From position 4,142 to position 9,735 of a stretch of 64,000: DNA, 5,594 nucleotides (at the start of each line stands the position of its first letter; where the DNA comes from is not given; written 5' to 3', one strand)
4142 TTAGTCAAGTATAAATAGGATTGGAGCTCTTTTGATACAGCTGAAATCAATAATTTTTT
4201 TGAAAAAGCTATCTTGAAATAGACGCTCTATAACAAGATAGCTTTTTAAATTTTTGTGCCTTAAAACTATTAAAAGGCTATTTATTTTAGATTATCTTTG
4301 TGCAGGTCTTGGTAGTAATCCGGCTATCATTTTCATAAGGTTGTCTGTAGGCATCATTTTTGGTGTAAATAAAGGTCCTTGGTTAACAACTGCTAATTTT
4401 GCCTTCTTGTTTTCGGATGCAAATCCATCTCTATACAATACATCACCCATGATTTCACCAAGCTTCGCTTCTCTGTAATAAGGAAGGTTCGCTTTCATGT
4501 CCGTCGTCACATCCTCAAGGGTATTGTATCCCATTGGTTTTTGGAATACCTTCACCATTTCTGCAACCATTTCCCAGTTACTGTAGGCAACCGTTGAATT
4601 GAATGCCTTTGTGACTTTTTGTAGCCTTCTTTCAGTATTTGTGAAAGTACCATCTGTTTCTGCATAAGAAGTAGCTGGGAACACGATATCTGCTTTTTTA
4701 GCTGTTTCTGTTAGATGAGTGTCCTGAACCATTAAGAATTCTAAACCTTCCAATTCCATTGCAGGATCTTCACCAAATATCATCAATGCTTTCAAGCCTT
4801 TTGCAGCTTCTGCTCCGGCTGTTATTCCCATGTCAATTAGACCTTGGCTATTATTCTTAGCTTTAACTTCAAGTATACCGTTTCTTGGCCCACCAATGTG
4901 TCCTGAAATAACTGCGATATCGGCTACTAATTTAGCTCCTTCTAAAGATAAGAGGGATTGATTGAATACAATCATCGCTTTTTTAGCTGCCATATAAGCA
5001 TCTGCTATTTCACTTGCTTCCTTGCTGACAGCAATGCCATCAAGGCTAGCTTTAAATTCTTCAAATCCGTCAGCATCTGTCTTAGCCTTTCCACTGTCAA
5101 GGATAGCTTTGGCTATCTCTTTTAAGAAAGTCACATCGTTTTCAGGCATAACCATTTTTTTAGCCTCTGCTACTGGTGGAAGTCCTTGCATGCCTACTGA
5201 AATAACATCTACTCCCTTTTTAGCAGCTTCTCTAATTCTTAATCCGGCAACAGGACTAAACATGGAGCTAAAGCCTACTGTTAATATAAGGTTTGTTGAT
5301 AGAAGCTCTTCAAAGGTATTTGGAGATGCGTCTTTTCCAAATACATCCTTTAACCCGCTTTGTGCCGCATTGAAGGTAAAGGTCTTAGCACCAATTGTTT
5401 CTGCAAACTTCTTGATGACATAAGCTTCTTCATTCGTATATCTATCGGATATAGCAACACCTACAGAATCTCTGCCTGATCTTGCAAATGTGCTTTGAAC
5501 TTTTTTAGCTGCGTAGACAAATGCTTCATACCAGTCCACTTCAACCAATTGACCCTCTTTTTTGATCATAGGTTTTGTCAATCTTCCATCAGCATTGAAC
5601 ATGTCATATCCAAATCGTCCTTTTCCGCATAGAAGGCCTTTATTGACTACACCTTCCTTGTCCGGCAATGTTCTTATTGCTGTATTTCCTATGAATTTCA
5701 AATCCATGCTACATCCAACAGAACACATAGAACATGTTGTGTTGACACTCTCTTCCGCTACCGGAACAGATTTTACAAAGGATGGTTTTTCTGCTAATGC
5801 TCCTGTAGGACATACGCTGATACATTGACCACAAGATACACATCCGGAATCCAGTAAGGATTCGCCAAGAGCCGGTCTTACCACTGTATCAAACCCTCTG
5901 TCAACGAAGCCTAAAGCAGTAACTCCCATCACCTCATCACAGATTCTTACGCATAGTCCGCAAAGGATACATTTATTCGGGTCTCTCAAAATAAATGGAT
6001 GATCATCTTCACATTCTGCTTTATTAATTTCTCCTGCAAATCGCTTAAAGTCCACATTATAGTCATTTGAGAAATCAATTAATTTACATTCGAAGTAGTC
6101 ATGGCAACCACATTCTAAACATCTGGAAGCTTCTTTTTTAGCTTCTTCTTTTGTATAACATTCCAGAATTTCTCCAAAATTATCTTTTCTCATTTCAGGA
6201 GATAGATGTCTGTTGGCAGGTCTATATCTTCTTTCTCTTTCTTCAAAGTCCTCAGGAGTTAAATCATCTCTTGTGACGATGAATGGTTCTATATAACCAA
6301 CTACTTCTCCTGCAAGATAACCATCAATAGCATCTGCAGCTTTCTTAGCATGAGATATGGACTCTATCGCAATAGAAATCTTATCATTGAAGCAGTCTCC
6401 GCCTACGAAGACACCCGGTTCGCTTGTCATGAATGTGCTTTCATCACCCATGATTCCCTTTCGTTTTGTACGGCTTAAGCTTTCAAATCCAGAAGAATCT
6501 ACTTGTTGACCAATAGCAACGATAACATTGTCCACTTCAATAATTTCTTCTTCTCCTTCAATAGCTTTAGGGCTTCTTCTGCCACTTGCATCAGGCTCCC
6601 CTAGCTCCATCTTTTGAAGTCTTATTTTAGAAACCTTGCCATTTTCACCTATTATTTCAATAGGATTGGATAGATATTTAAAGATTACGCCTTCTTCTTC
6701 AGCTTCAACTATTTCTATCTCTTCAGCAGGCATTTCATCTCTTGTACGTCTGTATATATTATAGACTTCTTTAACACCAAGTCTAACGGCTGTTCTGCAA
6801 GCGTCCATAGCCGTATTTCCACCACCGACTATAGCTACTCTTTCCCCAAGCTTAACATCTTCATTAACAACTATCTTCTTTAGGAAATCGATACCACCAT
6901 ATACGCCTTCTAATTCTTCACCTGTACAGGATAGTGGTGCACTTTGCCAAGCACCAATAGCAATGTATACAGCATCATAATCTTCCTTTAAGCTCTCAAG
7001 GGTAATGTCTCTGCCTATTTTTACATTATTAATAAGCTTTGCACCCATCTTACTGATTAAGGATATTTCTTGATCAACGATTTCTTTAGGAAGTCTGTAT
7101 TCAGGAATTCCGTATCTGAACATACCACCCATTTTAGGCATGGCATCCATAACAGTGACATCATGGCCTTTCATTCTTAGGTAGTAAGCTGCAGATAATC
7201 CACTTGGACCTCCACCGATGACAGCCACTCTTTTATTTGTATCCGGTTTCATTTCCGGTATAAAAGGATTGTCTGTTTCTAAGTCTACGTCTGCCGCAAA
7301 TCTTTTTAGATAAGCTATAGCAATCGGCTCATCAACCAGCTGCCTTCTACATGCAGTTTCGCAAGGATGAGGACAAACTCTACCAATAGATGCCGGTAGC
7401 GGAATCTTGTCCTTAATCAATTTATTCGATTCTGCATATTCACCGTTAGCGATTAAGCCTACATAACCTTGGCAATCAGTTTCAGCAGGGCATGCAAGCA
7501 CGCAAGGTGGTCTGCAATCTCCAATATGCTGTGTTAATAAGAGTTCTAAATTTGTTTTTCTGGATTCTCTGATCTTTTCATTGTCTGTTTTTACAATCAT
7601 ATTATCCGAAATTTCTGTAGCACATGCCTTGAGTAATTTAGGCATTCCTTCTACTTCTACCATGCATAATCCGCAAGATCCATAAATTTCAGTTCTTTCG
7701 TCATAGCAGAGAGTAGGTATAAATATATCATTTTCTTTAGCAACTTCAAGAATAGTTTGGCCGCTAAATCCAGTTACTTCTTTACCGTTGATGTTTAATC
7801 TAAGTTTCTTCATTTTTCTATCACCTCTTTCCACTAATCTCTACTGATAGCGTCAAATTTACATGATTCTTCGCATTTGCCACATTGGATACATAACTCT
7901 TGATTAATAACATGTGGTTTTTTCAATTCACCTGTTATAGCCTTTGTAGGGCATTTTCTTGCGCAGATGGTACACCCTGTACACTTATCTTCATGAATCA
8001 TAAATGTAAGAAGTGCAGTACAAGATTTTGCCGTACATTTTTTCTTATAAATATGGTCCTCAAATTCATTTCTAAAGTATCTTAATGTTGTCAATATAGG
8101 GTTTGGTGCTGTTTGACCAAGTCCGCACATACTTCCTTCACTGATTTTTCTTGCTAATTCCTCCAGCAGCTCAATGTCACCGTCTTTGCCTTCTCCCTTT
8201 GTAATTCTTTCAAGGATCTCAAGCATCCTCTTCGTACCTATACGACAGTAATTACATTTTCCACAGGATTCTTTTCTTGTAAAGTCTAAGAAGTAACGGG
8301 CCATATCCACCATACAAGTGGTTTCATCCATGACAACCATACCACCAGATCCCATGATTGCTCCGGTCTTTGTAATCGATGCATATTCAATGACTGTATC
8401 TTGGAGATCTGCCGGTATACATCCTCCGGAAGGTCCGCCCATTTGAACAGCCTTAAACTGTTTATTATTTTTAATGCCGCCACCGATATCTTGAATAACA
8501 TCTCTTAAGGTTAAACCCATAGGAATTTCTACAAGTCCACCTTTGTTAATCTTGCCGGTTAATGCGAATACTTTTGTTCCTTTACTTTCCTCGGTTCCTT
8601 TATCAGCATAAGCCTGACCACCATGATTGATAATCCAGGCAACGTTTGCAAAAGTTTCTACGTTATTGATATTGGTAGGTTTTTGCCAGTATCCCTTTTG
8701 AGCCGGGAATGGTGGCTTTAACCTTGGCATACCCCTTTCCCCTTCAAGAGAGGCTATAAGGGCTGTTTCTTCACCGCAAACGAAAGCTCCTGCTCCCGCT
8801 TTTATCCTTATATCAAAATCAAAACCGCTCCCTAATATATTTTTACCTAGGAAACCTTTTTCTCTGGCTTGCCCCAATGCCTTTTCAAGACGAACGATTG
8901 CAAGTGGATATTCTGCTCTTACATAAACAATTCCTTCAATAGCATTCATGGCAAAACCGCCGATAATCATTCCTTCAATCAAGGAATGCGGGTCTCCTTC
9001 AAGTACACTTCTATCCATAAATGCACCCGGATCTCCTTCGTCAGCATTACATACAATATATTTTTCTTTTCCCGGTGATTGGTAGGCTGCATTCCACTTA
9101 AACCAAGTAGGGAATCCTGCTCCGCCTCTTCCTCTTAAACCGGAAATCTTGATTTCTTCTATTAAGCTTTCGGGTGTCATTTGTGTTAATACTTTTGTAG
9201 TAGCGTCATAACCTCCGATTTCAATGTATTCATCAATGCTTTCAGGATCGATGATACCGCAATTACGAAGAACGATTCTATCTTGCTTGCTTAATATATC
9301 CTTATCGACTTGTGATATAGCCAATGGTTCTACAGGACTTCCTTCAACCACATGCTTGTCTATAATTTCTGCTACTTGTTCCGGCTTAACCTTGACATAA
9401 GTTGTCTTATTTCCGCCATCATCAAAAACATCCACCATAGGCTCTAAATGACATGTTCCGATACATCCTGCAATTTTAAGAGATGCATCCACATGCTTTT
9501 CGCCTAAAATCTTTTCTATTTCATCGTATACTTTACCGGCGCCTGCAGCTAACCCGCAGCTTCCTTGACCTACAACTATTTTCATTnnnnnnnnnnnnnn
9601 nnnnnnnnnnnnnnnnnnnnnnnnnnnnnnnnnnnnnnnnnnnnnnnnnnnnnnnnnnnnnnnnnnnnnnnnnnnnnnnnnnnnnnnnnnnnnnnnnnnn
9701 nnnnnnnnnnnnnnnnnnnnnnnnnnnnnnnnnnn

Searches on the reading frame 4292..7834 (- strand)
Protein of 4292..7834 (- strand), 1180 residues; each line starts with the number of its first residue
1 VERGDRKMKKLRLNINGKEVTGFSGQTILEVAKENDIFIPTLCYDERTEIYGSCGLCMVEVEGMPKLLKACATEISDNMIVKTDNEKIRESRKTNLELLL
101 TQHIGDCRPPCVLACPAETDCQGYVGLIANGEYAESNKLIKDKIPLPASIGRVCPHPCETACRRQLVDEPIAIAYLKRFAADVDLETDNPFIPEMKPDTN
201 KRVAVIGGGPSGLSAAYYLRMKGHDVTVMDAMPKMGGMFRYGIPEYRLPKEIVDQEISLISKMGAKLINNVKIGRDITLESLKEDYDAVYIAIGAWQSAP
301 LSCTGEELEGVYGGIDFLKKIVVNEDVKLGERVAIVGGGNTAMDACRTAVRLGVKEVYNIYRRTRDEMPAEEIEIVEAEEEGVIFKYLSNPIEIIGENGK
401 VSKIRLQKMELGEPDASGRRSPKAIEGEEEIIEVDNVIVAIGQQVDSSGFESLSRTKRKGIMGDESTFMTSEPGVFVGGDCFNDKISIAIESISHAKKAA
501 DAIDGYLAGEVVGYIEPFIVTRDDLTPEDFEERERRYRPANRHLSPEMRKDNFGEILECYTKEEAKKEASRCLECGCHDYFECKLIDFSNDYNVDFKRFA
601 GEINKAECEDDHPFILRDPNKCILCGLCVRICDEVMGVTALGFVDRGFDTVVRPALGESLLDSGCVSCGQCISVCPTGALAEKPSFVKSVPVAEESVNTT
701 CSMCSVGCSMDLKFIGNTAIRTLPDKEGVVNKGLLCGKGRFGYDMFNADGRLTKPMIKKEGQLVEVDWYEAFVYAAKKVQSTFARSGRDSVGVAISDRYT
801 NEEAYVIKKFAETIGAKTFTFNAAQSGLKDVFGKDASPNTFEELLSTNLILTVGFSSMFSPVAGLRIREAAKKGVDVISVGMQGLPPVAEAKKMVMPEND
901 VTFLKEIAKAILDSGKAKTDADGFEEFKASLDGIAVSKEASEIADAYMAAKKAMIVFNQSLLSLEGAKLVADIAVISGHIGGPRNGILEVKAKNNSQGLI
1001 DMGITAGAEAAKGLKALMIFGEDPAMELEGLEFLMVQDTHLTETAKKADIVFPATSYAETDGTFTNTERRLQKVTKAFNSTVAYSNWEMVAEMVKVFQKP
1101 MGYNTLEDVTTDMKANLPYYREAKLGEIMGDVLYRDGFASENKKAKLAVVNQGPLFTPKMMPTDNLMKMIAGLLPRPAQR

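Call 75: search_protein_families(library=pfam, proteins=[window:4292-7834:-], max_evalue=0.00001)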
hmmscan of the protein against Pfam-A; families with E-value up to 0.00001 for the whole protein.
window:4292-7834:- (1180 aa): 13 families
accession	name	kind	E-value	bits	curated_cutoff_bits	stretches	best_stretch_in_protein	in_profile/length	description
PF00384.28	Molybdopterin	-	6.6e-35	121.2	24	1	751-1095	1-352/353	Molybdopterin oxidoreductase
PF07992.20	Pyr_redox_2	-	8.9e-31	107.8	26.1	1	202-496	2-284/291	Pyridine nucleotide-disulphide oxidoreductase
PF14691.11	Fer4_20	-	2.8e-20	72.6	25.8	1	107-187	27-111/113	Dihydroprymidine dehydrogenase domain II, 4Fe-4S cluster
PF13510.11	Fer2_4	-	4.6e-19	68.7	22.8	1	9-85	2-81/82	2Fe-2S iron-sulfur cluster binding domain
PF04879.21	Molybdop_Fe4S4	-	5.5e-12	45.9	22.7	1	695-746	2-53/55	Molybdopterin oxidoreductase Fe4S4 domain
PF00070.33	Pyr_redox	-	4.3e-11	43.6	22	0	202-236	1-35/82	Pyridine nucleotide-disulphide oxidoreductase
PF13738.12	Pyr_redox_3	-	1.9e-10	40.9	30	0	283-479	120-305/305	Pyridine nucleotide-disulphide oxidoreductase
PF22117.2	Fer4_Nqo3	-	1.1e-08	35.5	27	1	613-680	2-66/67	NADH-quinone oxidoreductase subunit 3, ferredoxin-like domain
PF13450.12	NAD_binding_8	-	2.2e-08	34.7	21.9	1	205-240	1-36/68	NAD(P)-binding Rossmann-like domain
PF12838.12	Fer4_7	-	5.9e-08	33.5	27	1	621-679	1-52/52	4Fe-4S dicluster domain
PF01266.30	DAO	-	1.2e-06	28.7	27.9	1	202-233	1-32/353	FAD dependent oxidoreductase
PF00111.32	Fer2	-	7e-06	26.3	21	1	14-67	2-53/77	2Fe-2S iron-sulfur cluster binding domain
PF00037.32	Fer4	-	7.1e-06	26.1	21.1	0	665-680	8-23/24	4Fe-4S binding domain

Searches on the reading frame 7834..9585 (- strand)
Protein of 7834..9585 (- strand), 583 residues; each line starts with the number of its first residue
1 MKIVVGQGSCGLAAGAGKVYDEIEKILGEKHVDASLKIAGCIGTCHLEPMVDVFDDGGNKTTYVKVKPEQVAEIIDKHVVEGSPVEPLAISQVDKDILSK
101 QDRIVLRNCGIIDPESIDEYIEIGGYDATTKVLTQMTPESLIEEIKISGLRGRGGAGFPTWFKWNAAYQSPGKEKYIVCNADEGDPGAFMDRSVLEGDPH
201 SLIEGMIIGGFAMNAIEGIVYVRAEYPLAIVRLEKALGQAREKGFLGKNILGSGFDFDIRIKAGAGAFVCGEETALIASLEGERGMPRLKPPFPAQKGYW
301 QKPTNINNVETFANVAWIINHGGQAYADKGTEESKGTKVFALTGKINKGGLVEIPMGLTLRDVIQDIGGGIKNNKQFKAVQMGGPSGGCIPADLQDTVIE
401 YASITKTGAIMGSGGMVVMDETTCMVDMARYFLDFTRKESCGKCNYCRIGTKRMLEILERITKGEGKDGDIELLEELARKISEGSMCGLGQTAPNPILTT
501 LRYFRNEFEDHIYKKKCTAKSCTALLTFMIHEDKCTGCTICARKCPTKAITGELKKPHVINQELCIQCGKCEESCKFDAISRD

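Call 75: search_protein_families(library=pfam, proteins=[window:7834-9585:-], max_evalue=0.00001)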
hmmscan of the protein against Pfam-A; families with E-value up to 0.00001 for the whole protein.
window:7834-9585:- (583 aa): 9 families
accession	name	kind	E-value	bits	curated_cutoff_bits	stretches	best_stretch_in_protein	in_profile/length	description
PF01512.22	Complex1_51K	-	2.3e-46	157.8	31.2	1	145-316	1-149/150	Nuo51 FMN-binding domain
PF10589.14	NADH_4Fe-4S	-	8e-34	115.8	23.5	1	427-511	1-85/85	NADH-ubiquinone oxidoreductase-F iron-sulfur binding region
PF00037.32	Fer4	-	2.5e-13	49.6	21.1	2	559-581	2-24/24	4Fe-4S binding domain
PF12837.12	Fer4_6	-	1.3e-07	31.7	25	0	559-580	3-24/24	4Fe-4S binding domain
PF13187.11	Fer4_9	-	3.3e-07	30.7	27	1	534-579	1-51/52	4Fe-4S dicluster domain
PF13237.11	Fer4_10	-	1.1e-06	28.9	25.5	1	530-575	4-52/53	4Fe-4S dicluster domain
PF12838.12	Fer4_7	-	2.6e-06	28.2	27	1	534-579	1-52/52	4Fe-4S dicluster domain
PF22461.2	SLBB_2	-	3.3e-06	27.5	27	0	339-391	2-56/79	SLBB domain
PF10531.15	SLBB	-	6.9e-06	26.2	27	0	339-388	1-53/55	SLBB domain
